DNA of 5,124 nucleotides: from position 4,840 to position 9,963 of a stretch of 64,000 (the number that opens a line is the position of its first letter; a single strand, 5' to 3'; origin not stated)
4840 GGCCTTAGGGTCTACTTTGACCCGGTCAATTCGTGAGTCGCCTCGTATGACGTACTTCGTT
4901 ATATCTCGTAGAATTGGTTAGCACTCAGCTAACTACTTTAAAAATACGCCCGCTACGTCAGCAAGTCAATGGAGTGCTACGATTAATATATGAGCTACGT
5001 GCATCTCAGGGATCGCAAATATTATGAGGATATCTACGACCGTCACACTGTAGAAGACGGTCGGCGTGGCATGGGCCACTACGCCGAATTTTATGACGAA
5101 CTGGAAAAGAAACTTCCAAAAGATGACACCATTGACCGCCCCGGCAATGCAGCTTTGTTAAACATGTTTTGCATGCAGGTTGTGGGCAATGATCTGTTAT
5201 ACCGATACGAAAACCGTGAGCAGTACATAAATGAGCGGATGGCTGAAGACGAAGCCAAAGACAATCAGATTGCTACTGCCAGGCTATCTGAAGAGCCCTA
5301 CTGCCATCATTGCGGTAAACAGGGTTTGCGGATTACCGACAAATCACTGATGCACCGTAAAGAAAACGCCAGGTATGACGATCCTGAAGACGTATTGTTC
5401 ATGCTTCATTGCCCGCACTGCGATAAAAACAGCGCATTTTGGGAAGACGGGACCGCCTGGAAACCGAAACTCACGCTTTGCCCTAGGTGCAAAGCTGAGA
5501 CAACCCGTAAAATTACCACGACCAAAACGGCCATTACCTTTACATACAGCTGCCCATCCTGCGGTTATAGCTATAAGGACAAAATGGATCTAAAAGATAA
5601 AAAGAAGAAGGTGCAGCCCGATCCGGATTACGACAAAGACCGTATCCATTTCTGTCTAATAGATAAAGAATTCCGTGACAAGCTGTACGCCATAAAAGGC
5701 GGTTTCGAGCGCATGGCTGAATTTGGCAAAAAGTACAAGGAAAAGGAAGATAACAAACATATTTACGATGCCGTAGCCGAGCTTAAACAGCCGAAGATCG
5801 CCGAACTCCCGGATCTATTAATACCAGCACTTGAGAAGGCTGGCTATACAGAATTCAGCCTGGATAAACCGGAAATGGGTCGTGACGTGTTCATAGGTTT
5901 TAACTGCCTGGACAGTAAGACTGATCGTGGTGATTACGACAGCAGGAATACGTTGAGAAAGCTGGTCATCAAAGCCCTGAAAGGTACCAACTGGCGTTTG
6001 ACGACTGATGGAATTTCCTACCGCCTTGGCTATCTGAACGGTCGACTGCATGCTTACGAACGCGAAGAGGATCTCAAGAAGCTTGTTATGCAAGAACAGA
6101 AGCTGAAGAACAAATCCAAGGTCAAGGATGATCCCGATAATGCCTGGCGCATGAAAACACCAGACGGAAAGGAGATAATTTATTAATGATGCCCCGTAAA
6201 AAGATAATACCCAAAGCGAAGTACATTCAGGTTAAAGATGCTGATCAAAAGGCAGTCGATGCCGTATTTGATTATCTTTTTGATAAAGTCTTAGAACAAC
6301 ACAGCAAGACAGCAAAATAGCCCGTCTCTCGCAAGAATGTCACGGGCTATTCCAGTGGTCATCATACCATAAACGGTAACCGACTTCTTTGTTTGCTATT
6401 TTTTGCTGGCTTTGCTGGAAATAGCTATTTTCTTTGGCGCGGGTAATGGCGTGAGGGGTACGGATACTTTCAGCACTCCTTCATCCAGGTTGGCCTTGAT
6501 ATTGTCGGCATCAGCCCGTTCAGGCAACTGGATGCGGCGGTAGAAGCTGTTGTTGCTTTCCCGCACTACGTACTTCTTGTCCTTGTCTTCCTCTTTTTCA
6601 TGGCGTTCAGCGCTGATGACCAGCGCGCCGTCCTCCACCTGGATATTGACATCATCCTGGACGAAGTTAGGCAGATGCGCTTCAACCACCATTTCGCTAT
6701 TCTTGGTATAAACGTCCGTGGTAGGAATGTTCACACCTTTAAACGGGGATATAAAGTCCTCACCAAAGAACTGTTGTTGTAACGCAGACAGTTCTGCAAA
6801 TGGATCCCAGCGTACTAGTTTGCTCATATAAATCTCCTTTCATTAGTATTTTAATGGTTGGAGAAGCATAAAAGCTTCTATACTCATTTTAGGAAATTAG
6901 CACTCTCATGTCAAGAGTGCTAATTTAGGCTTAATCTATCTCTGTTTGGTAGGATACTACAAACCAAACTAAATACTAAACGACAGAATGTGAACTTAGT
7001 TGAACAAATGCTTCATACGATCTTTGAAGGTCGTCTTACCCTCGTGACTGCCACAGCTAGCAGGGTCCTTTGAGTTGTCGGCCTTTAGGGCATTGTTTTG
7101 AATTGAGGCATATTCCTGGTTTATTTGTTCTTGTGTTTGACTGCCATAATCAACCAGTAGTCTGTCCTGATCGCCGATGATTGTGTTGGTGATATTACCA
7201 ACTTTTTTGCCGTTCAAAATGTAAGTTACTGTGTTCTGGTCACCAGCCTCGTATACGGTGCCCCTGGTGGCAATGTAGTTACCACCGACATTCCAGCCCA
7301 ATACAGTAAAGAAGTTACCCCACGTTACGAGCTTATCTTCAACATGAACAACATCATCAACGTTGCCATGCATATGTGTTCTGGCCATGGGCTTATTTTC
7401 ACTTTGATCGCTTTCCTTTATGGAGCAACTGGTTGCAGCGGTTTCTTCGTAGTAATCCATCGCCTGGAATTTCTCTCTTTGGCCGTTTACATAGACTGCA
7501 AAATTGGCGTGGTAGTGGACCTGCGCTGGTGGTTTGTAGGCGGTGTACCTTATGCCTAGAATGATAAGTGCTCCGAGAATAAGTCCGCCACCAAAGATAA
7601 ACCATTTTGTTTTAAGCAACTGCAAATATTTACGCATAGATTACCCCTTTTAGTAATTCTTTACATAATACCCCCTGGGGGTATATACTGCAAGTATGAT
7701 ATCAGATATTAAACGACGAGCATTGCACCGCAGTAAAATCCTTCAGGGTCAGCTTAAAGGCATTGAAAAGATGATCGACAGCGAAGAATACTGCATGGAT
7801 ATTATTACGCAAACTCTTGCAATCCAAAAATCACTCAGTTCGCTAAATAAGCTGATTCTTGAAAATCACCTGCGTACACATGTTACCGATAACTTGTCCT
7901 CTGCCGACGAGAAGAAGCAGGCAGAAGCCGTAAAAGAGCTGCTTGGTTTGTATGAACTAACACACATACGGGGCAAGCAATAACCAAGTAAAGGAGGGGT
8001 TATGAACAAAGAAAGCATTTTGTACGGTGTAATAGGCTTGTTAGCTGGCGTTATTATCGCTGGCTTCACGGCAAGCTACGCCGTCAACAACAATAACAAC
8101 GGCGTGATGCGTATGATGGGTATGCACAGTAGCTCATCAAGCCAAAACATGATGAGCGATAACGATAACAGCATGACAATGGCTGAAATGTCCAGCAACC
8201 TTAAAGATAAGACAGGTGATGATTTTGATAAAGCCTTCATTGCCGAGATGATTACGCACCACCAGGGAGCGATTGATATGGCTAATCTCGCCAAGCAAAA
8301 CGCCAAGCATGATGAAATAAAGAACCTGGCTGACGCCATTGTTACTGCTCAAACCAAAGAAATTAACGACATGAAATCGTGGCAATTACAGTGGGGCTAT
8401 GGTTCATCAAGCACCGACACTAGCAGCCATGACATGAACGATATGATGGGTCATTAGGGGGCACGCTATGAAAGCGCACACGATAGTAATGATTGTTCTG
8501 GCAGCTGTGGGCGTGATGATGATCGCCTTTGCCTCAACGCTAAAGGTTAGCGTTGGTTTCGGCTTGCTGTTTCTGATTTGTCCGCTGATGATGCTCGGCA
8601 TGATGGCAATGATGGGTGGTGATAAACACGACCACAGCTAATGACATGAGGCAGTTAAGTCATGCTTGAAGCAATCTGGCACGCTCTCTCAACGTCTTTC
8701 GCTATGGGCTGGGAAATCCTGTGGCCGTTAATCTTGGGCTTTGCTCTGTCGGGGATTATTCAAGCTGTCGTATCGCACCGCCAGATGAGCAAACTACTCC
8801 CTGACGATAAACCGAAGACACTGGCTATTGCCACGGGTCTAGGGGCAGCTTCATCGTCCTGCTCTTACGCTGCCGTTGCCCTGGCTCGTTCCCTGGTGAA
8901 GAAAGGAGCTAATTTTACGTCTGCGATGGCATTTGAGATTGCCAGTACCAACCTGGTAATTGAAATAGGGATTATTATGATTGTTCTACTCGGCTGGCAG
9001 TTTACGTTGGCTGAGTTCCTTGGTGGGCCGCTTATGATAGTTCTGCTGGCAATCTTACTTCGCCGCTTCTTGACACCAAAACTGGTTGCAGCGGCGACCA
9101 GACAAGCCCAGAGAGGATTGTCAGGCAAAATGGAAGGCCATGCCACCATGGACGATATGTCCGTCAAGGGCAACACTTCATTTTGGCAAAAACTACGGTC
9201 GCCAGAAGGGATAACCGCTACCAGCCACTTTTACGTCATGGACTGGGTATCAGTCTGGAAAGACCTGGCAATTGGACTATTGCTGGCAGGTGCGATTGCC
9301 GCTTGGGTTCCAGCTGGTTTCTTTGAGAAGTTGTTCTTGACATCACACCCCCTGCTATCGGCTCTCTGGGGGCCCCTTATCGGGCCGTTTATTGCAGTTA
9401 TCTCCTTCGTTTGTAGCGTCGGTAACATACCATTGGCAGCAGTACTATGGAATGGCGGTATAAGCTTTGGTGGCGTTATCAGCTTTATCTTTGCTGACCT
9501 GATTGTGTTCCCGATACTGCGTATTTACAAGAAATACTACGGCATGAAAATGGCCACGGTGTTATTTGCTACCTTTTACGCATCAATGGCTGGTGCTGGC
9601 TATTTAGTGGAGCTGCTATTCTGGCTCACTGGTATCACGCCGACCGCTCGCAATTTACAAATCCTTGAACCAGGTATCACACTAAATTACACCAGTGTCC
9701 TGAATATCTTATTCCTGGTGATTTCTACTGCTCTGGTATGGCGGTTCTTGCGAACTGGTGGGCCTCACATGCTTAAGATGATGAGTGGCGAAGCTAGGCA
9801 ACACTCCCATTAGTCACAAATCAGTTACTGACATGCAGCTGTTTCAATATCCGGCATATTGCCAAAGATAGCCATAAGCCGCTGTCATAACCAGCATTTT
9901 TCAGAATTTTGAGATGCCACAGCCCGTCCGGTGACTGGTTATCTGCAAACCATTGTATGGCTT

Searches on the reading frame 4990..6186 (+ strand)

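Call 15: search_protein_families(library=pfam, proteins=[window:4990-6186:+], max_evalue=0.001)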
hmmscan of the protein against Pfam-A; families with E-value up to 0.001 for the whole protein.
window:4990-6186:+ (398 aa): 1 family
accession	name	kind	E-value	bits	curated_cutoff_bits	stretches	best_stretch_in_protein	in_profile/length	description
PF09723.15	Zn_ribbon_8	-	0.00011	22.6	34.4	0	140-175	7-40/41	Zinc ribbon domain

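Call 70: search_protein_families(library=padloc, proteins=[window:4990-6186:+], max_evalue=0.01)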
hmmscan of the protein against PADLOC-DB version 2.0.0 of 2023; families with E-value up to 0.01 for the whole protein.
window:4990-6186:+ (398 aa): 0 families

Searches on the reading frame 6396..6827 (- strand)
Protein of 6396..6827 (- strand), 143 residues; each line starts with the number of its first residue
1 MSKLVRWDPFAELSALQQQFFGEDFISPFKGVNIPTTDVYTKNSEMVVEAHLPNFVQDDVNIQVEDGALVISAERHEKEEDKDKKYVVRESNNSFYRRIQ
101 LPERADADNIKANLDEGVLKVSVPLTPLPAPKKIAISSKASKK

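Call 15: search_protein_families(library=pfam, proteins=[window:6396-6827:-], max_evalue=0.001)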
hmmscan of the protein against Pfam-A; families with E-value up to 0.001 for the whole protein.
window:6396-6827:- (143 aa): 2 families
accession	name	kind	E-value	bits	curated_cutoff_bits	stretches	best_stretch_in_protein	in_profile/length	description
PF00011.27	HSP20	-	1.6e-22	79.9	20.8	1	41-136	4-101/102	Hsp20/alpha crystallin family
PF17886.7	ArsA_HSP20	-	2.6e-05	24.2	22.5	1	44-122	2-62/63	HSP20-like domain found in ArsA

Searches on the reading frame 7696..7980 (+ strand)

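Call 85: search_protein_families(library=ncbifam, proteins=[window:7696-7980:+], max_evalue=0.00001)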
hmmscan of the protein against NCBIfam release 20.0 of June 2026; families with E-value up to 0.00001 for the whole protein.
window:7696-7980:+ (95 aa): 3 families
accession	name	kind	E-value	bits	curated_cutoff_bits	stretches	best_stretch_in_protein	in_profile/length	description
NF052430.1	repress_RicR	exception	1.8e-13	50.9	175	1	10-76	12-78/93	copper-sensing transcriptional repressor RicR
NF008464.0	PRK11352.1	equivalog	1.1e-08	35.3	133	1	5-76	7-78/91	formaldehyde-responsive transcriptional repressor FrmR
NF011613.0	PRK15039.1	equivalog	1.3e-08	35.4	138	1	8-79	10-78/90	Ni(II)/Co(II)-binding transcriptional repressor RcnR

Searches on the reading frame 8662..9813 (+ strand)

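Call 85: search_protein_families(library=ncbifam, proteins=[window:8662-9813:+], max_evalue=0.00001)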
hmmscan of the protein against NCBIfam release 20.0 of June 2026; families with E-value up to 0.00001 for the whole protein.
window:8662-9813:+ (383 aa): 2 families
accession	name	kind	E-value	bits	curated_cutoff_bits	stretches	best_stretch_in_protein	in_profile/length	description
NF033936.1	CuZnOut_SO0444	equivalog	1.6e-18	67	300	1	23-341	12-337/351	SO_0444 family Cu/Zn efflux transporter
NF040736.1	efflux_SaoE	equivalog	9.1e-17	61.3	325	1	21-320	21-298/352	efflux transporter SaoE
